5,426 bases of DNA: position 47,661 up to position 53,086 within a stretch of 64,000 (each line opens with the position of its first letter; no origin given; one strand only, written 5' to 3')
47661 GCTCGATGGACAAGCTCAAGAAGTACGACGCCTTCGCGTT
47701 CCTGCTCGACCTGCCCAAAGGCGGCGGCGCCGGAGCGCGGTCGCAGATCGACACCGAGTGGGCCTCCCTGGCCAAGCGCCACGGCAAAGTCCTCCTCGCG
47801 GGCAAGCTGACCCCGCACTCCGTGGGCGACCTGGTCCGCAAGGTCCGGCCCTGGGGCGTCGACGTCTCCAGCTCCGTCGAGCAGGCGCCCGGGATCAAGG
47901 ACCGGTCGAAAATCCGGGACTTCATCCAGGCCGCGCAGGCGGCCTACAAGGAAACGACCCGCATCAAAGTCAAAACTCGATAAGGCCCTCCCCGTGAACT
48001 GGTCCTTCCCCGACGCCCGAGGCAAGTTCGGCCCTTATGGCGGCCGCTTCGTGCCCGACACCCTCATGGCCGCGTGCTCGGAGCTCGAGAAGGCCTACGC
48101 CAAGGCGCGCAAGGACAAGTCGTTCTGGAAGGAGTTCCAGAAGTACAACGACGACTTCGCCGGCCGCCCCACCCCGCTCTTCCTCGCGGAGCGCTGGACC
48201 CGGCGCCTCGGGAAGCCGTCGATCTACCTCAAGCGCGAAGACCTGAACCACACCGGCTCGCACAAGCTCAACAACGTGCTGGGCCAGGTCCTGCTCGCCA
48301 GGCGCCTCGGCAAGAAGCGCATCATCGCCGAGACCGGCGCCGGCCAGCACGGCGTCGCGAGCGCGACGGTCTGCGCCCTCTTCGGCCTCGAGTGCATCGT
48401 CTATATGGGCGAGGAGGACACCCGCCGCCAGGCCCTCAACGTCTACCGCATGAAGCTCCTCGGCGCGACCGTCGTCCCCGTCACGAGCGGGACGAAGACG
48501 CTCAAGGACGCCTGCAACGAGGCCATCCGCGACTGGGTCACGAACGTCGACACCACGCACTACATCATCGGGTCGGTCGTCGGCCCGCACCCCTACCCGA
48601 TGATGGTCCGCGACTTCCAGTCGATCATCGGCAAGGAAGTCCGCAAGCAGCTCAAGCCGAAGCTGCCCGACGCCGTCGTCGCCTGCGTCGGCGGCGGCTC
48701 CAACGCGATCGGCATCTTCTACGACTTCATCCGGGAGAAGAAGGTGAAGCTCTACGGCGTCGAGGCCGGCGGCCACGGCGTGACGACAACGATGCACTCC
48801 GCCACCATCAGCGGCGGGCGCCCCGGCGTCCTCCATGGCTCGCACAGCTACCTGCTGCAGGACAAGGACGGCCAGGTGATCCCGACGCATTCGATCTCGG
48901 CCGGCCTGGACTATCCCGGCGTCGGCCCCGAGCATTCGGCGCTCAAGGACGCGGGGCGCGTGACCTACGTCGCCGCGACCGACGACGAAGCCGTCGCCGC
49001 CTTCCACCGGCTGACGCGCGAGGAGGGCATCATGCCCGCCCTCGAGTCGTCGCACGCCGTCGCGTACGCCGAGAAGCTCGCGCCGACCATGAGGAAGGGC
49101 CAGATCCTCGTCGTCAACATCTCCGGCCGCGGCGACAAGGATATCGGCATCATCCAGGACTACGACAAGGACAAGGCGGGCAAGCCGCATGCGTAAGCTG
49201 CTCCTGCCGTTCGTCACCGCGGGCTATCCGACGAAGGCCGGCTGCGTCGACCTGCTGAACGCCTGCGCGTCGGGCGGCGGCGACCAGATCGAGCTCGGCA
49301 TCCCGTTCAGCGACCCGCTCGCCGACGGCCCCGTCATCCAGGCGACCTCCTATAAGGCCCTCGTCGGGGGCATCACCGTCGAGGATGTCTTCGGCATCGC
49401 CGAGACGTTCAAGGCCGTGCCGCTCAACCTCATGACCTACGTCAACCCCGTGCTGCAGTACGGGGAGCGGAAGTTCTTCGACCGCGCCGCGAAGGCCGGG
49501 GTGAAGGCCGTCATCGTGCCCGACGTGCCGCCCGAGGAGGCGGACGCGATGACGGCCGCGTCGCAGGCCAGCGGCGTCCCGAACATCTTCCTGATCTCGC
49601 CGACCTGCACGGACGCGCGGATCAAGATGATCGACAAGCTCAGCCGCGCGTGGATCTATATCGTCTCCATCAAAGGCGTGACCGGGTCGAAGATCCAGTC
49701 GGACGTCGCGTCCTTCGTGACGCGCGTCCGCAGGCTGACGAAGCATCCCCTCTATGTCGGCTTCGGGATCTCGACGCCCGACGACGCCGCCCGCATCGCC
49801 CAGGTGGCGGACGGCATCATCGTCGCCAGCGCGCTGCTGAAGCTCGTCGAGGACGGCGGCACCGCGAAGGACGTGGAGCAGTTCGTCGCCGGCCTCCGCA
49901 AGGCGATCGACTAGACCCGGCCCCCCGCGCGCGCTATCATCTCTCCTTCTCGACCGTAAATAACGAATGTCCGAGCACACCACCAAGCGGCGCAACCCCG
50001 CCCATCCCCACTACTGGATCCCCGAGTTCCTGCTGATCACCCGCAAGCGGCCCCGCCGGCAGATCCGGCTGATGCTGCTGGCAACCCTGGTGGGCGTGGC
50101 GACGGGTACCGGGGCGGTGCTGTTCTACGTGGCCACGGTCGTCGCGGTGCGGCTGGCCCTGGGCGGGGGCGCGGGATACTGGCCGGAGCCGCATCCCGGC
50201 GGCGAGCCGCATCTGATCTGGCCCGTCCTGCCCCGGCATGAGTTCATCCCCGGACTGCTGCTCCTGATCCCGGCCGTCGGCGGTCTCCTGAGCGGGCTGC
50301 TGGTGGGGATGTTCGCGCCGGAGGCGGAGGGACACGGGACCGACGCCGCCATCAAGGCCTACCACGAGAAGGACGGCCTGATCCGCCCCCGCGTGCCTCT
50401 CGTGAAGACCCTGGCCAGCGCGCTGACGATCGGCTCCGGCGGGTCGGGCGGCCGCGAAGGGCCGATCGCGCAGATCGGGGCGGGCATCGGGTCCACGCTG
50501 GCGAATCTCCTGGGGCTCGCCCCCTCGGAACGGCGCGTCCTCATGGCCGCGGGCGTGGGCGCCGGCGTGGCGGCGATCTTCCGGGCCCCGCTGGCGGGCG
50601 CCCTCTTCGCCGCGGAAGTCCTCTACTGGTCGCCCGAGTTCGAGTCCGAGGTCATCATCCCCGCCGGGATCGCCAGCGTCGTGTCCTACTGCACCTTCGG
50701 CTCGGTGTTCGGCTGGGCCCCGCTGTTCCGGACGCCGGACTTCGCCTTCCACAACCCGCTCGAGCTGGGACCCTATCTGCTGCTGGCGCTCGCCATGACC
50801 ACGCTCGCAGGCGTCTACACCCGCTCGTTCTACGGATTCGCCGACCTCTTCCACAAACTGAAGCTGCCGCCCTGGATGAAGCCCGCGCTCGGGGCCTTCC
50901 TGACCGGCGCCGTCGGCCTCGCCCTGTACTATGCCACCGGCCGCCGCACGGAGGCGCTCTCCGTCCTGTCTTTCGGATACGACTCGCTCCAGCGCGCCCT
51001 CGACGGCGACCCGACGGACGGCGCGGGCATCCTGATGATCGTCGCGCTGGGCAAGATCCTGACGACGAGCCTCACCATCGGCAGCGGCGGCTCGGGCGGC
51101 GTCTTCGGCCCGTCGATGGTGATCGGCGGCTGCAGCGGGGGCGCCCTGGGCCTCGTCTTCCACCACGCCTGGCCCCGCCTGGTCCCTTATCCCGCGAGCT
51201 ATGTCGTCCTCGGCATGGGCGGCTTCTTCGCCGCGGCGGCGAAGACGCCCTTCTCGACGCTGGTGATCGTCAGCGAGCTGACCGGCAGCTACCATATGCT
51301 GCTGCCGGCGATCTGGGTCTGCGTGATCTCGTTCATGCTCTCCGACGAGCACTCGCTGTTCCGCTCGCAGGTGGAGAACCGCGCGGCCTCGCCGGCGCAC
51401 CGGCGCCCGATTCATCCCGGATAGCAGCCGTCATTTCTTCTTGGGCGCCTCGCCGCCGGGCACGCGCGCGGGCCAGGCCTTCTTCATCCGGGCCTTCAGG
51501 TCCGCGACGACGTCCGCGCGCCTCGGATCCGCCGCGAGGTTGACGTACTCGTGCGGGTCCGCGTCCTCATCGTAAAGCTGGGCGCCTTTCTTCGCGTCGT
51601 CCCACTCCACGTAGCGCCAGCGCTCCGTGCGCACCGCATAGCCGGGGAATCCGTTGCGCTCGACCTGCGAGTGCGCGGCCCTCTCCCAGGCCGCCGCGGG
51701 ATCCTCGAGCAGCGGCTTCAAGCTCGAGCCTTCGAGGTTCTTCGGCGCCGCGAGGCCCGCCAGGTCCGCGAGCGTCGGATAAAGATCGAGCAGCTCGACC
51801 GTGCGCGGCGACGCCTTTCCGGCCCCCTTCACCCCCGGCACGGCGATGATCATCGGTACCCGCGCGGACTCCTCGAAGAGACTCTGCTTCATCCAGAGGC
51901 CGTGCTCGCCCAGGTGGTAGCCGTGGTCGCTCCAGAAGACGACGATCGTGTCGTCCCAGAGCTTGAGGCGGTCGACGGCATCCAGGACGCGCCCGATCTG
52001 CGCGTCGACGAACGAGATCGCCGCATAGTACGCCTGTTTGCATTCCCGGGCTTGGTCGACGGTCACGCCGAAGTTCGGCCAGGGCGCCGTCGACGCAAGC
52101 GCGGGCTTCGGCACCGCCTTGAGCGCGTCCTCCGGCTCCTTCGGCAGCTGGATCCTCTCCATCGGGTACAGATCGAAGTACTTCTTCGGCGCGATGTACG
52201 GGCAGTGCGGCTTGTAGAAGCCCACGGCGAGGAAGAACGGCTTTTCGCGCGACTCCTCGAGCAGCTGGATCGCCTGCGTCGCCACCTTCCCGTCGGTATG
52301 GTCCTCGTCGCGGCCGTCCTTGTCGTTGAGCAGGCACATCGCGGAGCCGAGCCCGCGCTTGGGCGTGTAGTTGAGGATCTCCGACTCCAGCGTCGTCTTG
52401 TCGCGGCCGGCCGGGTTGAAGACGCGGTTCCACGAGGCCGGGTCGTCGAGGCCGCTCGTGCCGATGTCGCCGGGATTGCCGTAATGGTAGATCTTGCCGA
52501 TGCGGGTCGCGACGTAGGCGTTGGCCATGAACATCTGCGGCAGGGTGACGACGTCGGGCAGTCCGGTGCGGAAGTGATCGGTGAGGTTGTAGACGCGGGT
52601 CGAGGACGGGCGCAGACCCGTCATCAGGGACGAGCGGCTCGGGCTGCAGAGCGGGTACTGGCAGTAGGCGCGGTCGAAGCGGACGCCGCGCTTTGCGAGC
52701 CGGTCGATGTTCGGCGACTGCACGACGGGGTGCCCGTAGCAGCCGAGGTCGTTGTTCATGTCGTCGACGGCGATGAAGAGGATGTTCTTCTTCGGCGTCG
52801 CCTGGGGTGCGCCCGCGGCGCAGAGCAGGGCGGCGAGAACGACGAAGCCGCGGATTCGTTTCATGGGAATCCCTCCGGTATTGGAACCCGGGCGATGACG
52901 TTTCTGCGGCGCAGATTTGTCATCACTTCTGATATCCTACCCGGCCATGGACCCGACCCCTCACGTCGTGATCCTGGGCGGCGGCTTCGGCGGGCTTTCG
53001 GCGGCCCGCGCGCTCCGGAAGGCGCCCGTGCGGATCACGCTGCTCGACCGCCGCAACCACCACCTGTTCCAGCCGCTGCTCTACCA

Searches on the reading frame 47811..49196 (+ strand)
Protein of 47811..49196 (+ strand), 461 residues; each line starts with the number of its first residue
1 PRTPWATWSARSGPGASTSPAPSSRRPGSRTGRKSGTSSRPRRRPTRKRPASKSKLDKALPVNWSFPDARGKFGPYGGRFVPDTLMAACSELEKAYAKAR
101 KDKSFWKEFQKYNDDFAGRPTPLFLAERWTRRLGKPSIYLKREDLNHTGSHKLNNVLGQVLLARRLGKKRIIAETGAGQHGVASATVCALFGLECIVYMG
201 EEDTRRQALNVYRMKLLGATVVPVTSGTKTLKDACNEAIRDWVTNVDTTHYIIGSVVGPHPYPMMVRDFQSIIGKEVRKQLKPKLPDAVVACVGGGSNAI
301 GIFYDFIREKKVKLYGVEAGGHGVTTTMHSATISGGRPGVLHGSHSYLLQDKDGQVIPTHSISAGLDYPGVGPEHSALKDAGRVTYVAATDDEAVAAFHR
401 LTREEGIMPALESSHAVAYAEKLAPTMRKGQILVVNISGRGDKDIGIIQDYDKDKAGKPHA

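Call 42: search_protein_families(library=pfam, proteins=[window:47811-49196:+], max_evalue=0.0001)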
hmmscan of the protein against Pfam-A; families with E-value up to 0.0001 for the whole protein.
window:47811-49196:+ (461 aa): 1 family
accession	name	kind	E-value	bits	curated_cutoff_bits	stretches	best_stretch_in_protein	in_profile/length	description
PF00291.31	PALP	-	5.4e-47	161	35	1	117-439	4-295/295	Pyridoxal-phosphate dependent enzyme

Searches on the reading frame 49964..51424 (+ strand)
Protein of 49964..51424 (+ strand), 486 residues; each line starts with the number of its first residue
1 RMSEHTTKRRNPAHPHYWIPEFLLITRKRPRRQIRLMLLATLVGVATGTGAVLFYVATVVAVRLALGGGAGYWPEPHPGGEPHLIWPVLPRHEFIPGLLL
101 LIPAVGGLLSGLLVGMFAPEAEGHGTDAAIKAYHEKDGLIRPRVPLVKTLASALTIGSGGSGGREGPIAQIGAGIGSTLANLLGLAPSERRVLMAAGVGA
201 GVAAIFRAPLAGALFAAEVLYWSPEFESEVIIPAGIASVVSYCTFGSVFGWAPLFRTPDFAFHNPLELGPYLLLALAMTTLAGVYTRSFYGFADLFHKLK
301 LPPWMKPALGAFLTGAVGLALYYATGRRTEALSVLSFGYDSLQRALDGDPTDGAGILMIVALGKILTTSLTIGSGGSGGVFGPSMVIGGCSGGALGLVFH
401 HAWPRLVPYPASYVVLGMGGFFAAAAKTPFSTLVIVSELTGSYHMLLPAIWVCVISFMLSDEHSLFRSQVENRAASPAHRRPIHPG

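Call 42: search_protein_families(library=pfam, proteins=[window:49964-51424:+], max_evalue=0.0001)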
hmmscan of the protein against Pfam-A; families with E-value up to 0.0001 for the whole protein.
window:49964-51424:+ (486 aa): 1 family
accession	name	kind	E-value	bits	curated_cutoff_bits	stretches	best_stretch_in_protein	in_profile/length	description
PF00654.25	Voltage_CLC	-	1.1e-91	308.1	24.8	1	106-460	1-345/346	Voltage gated chloride channel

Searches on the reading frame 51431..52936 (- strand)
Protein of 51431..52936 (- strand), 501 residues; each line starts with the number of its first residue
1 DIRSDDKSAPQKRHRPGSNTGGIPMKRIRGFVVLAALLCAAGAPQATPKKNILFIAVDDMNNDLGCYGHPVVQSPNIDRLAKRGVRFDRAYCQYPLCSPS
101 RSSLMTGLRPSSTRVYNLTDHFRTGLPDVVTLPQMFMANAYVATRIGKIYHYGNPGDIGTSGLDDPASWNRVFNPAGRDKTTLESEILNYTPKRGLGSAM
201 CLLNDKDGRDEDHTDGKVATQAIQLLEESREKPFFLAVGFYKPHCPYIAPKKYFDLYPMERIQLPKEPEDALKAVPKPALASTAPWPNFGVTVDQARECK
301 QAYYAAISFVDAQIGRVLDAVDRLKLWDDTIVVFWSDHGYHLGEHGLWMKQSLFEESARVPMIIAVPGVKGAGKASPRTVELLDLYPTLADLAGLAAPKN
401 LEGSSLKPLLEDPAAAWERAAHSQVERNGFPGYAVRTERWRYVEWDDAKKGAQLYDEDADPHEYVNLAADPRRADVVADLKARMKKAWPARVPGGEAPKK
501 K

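Call 42: search_protein_families(library=pfam, proteins=[window:51431-52936:-], max_evalue=0.0001)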
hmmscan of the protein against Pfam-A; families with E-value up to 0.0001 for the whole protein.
window:51431-52936:- (501 aa): 4 families
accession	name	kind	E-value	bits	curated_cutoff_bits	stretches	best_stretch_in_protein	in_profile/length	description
PF00884.28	Sulfatase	-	3.2e-49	168.3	25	1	50-394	1-300/301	Sulfatase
PF16347.10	SGSH_C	-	3.2e-24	86.3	29.3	1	343-486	1-150/154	N-sulphoglucosamine sulphohydrolase, C-terminal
PF01663.27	Phosphodiest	-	2.8e-11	44.1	23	0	73-117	19-64/342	Type I phosphodiesterase / nucleotide pyrophosphatase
PF02995.22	DUF229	-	6.9e-05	22.2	25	1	299-365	302-366/496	Protein of unknown function (DUF229)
